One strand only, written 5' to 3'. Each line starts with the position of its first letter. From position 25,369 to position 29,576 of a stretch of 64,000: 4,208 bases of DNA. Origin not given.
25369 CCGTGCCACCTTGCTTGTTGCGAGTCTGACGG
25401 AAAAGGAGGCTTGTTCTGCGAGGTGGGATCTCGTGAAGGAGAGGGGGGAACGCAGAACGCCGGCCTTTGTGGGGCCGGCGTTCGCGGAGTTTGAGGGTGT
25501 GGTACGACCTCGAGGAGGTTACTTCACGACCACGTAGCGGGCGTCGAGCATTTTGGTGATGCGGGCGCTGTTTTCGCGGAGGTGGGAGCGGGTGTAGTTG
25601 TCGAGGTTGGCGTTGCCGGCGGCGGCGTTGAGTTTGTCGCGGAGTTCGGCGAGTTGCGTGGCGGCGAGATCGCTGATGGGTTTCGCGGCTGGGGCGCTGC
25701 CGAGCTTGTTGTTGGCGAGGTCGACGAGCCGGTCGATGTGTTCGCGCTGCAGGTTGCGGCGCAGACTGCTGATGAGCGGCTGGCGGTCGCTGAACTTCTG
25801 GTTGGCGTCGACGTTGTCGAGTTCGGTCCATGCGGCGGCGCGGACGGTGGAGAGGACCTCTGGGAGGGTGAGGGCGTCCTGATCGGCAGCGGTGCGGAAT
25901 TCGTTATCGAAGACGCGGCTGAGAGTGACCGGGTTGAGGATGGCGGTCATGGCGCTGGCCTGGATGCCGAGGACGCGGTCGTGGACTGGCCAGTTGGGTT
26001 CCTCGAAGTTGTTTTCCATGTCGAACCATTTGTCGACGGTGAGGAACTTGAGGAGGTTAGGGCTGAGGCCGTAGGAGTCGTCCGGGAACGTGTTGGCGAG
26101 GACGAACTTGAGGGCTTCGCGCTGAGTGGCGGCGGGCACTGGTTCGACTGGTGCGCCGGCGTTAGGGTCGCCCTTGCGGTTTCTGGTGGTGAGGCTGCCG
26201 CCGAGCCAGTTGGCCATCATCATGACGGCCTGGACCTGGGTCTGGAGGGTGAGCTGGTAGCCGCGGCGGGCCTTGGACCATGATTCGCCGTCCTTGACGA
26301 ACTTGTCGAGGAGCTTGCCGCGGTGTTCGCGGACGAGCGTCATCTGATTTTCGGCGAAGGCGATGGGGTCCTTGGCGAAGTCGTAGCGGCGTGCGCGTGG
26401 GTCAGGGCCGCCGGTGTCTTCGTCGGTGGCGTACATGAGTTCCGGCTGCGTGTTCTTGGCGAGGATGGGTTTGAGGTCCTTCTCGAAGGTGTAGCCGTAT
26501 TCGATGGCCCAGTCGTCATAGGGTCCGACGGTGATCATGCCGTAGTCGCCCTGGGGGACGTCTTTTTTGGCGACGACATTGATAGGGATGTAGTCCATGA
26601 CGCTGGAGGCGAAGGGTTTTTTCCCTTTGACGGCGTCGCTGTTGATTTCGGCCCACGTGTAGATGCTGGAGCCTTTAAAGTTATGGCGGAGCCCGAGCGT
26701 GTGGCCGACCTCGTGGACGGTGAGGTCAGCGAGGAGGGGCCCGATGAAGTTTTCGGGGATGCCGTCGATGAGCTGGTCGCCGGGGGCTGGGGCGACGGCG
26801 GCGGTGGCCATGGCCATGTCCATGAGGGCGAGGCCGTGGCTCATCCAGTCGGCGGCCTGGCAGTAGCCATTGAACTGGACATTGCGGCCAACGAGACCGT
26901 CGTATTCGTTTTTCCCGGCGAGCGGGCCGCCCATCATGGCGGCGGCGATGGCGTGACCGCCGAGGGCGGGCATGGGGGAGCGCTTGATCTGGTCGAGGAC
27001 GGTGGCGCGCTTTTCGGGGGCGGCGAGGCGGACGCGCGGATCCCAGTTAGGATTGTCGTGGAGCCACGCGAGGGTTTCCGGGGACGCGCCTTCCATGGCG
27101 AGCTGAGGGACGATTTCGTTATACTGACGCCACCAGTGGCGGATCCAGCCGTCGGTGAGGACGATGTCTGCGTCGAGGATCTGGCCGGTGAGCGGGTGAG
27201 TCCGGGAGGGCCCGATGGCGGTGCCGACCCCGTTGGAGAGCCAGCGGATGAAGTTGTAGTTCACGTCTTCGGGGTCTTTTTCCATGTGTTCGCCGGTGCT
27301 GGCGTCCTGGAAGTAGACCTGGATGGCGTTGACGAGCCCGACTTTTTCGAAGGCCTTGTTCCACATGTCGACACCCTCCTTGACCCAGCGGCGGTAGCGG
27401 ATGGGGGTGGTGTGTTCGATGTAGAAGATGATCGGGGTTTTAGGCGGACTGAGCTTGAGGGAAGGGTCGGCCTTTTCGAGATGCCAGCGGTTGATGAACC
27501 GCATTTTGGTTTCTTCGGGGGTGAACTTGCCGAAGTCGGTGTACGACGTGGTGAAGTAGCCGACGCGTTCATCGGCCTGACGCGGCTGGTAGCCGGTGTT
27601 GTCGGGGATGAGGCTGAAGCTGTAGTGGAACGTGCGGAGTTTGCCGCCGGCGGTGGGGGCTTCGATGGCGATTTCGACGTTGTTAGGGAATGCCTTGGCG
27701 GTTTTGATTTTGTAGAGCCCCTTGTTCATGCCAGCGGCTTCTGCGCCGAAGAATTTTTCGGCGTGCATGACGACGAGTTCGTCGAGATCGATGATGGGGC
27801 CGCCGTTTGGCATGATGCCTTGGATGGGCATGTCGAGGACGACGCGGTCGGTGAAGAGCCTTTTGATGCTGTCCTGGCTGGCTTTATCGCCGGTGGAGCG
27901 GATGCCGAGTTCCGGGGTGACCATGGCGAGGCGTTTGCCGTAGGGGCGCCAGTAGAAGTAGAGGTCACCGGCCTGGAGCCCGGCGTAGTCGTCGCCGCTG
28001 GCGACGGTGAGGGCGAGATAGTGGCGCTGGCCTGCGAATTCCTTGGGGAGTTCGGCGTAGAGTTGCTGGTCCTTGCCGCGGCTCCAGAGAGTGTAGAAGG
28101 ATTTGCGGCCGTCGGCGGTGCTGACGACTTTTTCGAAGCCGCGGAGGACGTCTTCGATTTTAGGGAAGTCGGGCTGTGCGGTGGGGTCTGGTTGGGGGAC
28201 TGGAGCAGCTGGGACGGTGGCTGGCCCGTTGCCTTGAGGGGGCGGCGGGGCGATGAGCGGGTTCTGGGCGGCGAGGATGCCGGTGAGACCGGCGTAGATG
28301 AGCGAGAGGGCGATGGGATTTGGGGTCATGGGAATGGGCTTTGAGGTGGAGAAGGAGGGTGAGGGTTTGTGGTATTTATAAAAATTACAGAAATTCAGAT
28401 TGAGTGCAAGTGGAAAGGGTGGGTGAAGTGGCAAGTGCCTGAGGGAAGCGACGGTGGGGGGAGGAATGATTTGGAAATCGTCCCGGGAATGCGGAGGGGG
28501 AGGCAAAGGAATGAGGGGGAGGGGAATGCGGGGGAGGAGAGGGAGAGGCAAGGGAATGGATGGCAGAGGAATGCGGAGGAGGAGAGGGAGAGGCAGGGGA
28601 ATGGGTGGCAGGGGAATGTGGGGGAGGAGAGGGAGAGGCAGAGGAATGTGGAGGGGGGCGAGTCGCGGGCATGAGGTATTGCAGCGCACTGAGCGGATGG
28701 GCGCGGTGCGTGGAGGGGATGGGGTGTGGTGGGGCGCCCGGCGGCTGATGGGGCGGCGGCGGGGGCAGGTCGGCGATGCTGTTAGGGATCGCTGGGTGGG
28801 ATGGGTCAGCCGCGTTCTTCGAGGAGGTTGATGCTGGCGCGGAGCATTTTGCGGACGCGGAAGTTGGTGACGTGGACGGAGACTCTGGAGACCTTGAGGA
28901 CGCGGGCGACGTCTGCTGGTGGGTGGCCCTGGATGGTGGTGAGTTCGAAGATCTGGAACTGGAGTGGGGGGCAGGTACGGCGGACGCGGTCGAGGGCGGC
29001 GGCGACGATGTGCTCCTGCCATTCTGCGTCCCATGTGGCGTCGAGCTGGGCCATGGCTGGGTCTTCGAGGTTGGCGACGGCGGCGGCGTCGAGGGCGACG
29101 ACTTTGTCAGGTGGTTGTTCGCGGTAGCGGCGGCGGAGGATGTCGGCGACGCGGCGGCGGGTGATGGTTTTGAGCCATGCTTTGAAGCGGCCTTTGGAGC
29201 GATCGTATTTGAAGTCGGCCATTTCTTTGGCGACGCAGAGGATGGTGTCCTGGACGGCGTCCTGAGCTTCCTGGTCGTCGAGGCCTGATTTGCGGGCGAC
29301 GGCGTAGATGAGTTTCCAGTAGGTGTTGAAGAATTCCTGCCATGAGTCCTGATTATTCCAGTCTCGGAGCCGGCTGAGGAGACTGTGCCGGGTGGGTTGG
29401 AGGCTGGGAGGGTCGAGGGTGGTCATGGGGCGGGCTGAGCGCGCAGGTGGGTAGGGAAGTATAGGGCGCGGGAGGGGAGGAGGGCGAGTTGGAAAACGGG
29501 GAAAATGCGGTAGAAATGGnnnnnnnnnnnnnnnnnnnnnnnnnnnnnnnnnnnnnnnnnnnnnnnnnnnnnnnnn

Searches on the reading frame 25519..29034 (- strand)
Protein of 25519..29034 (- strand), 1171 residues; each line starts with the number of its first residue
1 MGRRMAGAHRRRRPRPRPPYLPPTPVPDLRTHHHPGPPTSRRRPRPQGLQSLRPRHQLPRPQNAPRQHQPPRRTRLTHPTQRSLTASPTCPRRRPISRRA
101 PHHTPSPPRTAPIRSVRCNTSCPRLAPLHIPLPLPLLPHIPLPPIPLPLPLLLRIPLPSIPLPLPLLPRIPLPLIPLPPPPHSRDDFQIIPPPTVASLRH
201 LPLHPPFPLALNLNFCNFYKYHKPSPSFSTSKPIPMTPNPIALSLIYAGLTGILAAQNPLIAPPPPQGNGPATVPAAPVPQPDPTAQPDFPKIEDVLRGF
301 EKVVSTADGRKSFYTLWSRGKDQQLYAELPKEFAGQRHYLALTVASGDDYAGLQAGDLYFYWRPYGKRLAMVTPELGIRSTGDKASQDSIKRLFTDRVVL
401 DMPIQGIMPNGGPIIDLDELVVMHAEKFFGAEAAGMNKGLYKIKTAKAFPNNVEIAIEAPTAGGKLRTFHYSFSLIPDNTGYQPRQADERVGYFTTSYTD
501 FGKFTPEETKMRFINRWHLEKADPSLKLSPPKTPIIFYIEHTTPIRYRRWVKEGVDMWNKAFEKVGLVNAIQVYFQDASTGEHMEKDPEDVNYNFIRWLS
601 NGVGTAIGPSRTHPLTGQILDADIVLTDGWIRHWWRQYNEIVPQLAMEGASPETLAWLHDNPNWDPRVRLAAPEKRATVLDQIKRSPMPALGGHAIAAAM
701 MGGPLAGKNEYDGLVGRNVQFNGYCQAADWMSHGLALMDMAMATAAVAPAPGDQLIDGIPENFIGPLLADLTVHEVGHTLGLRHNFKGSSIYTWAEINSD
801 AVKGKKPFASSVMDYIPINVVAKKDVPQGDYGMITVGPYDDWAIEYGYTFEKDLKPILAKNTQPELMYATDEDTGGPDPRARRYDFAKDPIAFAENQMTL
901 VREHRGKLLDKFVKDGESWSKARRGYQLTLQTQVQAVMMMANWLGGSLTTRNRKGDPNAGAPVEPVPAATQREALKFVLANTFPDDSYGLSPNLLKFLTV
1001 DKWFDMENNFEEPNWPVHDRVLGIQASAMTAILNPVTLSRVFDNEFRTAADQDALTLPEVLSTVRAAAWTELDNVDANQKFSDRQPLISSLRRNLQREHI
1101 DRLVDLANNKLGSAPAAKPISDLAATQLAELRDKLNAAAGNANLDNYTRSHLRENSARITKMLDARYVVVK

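Call 44: search_protein_families(library=pfam, proteins=[window:25519-29034:-], max_evalue=0.00001)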
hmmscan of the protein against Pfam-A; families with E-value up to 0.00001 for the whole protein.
window:25519-29034:- (1171 aa): 2 families
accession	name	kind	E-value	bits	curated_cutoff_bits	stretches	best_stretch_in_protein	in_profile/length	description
PF16313.11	DUF4953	-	2.7e-70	237.5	24.2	1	759-1073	4-314/316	Met-zincin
PF17148.9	DUF5117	-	7.8e-20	71.9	27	1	358-521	9-188/189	Domain of unknown function (DUF5117)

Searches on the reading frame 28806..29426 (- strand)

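Call 44: search_protein_families(library=pfam, proteins=[window:28806-29426:-], max_evalue=0.00001)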
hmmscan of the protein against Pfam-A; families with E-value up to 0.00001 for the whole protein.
window:28806-29426:- (206 aa): 1 family
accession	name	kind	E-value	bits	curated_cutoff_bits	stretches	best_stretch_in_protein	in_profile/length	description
PF04542.20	Sigma70_r2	-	5e-12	45.9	24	1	33-102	2-70/71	Sigma-70 region 2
